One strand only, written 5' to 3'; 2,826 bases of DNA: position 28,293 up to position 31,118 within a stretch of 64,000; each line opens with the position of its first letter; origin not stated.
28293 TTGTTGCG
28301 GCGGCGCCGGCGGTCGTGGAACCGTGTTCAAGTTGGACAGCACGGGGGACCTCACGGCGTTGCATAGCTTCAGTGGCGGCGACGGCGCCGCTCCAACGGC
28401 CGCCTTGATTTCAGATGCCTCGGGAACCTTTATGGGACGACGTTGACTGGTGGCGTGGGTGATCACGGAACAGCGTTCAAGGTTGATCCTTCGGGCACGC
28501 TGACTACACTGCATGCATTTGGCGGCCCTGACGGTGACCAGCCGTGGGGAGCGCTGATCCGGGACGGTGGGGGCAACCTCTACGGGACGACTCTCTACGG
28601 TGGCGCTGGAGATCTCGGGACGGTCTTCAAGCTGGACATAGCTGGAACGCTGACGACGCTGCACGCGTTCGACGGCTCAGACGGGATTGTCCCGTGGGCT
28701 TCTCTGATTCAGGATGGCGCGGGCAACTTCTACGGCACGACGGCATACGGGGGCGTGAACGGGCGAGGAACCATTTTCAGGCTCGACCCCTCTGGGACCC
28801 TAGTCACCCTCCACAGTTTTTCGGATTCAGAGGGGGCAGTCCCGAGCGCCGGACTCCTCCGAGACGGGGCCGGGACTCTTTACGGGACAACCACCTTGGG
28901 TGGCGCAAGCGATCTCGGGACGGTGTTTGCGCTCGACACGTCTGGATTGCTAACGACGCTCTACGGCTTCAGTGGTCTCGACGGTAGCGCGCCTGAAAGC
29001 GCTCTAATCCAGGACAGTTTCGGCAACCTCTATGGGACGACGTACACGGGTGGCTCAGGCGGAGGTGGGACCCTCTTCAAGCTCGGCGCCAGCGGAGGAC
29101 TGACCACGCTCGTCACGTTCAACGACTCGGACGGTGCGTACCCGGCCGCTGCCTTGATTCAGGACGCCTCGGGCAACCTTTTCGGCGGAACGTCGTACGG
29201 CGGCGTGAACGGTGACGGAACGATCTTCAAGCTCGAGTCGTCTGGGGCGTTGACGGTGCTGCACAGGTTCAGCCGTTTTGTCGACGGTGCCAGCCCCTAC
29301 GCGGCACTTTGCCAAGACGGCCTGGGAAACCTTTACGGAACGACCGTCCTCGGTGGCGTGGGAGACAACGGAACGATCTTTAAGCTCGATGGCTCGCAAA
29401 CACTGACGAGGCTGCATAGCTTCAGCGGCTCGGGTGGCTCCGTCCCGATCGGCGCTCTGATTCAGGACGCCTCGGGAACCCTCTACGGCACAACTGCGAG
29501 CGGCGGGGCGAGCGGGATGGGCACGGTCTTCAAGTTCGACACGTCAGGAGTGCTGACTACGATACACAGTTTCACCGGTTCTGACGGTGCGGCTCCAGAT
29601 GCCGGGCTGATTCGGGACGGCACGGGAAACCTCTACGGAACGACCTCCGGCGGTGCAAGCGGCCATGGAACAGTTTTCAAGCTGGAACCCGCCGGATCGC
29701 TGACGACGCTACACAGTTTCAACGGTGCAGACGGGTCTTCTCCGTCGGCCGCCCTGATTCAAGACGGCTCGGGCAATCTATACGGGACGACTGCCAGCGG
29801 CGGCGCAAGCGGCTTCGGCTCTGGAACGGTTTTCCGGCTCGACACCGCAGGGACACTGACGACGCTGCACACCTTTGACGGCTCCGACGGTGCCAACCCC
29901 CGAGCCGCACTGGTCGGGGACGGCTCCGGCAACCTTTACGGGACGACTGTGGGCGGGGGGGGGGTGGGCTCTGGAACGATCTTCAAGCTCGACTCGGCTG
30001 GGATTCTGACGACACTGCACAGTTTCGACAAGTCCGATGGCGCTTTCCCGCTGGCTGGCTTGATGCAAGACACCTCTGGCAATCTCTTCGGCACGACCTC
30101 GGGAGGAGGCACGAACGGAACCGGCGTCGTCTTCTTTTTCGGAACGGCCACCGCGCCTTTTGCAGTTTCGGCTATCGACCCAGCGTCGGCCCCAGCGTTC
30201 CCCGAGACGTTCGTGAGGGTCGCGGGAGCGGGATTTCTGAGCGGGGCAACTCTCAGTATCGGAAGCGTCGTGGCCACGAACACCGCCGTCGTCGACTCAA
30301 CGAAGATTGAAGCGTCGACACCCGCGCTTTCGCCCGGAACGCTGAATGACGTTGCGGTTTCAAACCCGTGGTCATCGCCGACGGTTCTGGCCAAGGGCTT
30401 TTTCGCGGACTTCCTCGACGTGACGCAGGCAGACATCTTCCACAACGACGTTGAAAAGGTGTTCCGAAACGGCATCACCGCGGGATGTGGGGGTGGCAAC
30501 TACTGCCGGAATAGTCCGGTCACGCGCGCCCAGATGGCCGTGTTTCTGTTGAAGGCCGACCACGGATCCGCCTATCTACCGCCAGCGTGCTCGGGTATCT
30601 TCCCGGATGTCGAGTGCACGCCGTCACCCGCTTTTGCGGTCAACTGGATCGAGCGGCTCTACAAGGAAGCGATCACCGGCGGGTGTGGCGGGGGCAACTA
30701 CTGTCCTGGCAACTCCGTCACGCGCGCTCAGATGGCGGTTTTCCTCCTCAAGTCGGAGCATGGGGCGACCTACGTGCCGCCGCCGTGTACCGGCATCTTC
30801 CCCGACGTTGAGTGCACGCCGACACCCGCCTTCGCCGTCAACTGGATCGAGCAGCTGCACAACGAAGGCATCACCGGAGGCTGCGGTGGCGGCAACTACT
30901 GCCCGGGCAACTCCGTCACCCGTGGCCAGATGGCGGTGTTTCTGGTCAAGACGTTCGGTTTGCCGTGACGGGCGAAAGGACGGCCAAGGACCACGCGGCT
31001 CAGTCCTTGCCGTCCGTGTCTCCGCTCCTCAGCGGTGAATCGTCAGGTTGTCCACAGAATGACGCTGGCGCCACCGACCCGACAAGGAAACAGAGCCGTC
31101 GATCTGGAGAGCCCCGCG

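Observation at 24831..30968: Two neighbouring secreted propeller-repeat proteins (SBBP-type and GloVer-type) share an unusual SLH-like C-terminal module with an inserted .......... motif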

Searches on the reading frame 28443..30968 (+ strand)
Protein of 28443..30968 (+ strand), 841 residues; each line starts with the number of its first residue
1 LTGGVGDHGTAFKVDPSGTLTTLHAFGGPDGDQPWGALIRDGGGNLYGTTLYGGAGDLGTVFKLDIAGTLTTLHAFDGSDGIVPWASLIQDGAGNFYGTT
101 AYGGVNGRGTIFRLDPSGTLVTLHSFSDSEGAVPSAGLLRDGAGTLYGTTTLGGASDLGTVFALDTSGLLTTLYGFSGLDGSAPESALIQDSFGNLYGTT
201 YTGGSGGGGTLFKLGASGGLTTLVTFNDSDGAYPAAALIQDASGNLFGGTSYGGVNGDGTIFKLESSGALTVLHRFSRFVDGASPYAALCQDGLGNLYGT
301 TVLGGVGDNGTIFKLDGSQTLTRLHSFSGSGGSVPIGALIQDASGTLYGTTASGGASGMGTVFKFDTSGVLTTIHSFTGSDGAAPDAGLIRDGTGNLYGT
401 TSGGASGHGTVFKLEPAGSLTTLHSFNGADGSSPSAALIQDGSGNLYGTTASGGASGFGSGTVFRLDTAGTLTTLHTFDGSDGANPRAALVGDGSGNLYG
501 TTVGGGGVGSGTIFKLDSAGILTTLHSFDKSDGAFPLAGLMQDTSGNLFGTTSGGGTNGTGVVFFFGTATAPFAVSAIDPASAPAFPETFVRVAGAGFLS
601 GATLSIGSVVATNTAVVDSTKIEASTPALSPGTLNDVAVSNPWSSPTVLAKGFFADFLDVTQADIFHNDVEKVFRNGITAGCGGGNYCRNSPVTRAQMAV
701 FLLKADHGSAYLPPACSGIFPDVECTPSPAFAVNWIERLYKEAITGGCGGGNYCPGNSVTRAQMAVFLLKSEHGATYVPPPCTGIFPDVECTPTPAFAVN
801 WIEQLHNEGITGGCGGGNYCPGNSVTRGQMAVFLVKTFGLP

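Call 3: search_protein_families(library=pfam, proteins=[window:28443-30968:+], max_evalue=1)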
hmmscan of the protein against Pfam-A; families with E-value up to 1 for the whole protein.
window:28443-30968:+ (841 aa): 2 families
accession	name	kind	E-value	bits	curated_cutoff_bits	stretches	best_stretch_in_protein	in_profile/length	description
PF00395.25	SLH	-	2.6e-14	53.3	20.8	3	657-699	2-44/44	S-layer homology domain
PF08509.16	Ad_cyc_g-alpha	-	0.12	12.6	21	0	460-468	11-19/49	Adenylate cyclase G-alpha binding domain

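Call 4: search_protein_families(library=ncbifam, proteins=[window:28443-30968:+], max_evalue=1)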
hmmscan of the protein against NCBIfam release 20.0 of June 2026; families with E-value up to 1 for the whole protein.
window:28443-30968:+ (841 aa): 2 families
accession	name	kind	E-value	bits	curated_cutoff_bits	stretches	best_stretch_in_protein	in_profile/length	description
TIGR03803.2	Gloeo_Verruco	domain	1.3e-182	591.5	44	12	81-128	1-48/50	choice-of-anchor tandem repeat GloVer-containing protein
NF033190.2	inl_like_NEAT_1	exception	1.3e-08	33.6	1275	2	661-769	646-749/754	NEAT domain-containing leucine-rich repeat protein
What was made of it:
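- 27943..30968 (+): GloVer-type gene. It encodes a signal peptide (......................, from 27982), GloVer tandem repeats, IPT/TIG and three SLH modules. The window lacks a G at 28422, which splits the gene into ORFs 27943-28446 and 28443-30968. TIGR03803 at 591 bits (call 4).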
